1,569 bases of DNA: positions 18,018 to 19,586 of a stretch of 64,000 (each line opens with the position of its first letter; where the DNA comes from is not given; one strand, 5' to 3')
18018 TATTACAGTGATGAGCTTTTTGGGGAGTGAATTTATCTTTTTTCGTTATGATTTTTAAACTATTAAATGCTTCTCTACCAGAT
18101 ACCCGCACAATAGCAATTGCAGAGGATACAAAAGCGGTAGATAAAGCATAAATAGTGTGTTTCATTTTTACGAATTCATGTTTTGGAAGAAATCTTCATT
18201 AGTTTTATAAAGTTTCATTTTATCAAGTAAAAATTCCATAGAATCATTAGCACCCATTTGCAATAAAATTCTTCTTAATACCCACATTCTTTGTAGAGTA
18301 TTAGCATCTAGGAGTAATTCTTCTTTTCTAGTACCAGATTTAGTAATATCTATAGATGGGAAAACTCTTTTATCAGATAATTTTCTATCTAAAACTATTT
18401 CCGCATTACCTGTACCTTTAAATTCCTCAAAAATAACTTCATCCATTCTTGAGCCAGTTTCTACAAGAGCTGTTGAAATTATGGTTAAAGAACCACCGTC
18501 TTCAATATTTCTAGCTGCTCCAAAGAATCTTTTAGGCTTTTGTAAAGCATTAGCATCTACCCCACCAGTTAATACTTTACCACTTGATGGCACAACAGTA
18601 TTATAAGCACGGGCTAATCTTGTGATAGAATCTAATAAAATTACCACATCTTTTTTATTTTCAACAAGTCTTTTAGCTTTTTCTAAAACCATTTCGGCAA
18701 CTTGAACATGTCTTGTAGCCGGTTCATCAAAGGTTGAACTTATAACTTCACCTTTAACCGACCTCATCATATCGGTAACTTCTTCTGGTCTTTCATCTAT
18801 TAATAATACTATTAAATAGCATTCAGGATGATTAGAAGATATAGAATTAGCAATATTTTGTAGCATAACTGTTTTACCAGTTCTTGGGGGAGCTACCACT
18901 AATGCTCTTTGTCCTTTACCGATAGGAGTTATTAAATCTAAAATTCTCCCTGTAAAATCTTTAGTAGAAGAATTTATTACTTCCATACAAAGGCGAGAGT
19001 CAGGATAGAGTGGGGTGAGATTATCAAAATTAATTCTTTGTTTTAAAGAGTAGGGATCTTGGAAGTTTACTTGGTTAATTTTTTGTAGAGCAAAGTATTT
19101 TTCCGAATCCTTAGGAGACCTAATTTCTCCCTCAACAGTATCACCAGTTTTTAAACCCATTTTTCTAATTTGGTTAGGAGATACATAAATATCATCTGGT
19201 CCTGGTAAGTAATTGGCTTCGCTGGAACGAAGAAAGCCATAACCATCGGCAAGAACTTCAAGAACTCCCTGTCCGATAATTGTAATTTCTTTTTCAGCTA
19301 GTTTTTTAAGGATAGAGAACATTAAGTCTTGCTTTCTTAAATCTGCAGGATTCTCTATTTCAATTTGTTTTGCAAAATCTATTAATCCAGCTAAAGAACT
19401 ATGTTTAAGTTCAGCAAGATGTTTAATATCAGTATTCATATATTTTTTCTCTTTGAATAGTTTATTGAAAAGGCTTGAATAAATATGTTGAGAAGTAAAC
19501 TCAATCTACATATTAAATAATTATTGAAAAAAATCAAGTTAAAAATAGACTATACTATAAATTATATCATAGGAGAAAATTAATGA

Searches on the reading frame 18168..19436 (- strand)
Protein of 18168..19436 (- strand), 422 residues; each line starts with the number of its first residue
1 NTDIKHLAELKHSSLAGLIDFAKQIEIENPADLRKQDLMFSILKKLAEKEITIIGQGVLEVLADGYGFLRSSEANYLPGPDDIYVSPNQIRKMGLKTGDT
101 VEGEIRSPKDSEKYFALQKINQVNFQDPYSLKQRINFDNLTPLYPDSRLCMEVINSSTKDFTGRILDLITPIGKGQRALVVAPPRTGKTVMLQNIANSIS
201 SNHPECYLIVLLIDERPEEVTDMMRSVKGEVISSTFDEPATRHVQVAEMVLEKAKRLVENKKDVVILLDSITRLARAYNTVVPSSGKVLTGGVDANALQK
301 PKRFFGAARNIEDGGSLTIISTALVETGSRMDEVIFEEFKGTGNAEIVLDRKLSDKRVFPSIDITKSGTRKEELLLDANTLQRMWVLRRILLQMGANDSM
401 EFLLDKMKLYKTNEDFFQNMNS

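Call 13: search_protein_families(library=ncbifam, proteins=[window:18168-19436:-], max_evalue=0.001)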
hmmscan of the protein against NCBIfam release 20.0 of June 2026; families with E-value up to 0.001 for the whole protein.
window:18168-19436:- (422 aa): 28 families (the best 25 are shown)
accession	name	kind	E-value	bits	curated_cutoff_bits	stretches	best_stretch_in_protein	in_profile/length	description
TIGR00767.1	rho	equivalog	4.8e-209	694.4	509.45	1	6-421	2-414/415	transcription termination factor Rho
NF006886.1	PRK09376.1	equivalog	5.3e-208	690.8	315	1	7-420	3-413/413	transcription termination factor Rho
NF041509.1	paralog_Rho2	exception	1.7e-140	468.4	628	1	58-419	4-359/360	transcription termination factor Rho, short form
TIGR03496.1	FliI_clade1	equivalog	3.8e-25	88.6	619.1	1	164-398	126-364/414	flagellar protein export ATPase FliI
TIGR02546.1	III_secr_ATP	equivalog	9.1e-25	87.2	604.75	1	164-394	135-367/423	type III secretion system ATPase SctN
TIGR01026.1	fliI_yscN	subfamily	4.3e-24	85.1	379.5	1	164-397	152-387/440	FliI/YscN family ATPase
TIGR03498.1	FliI_clade3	equivalog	2.9e-23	82.2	587.45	1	164-392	129-361/418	flagellar protein export ATPase FliI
TIGR03497.1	FliI_clade2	equivalog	7.3e-21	74.6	629.8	1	164-394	126-358/413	flagellar protein export ATPase FliI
NF005391.0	PRK06936.1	equivalog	3.5e-19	68.9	657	1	142-404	128-390/439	type III secretion system ATPase SctN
NF006012.0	PRK08149.1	equivalog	3.7e-19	69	594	1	164-394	143-375/431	type III secretion system ATPase SctN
NF005295.0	PRK06820.1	equivalog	8.9e-19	67.8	690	1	163-393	151-383/440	EscN/YscN/HrcN family type III secretion system ATPase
NF005765.0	PRK07594.1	equivalog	2.4e-17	62.8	715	1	164-391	144-373/433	EscN/YscN/HrcN family type III secretion system ATPase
NF006575.0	PRK09099.1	subfamily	1.2e-15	57.2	706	1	128-394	117-386/443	type III secretion system ATPase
NF005535.1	PRK07196.1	equivalog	1.4e-15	57.2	715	1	166-380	148-365/434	flagellar protein export ATPase FliI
NF006290.1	PRK08472.1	equivalog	1.6e-13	50.3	644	1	166-394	148-378/433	flagellar protein export ATPase FliI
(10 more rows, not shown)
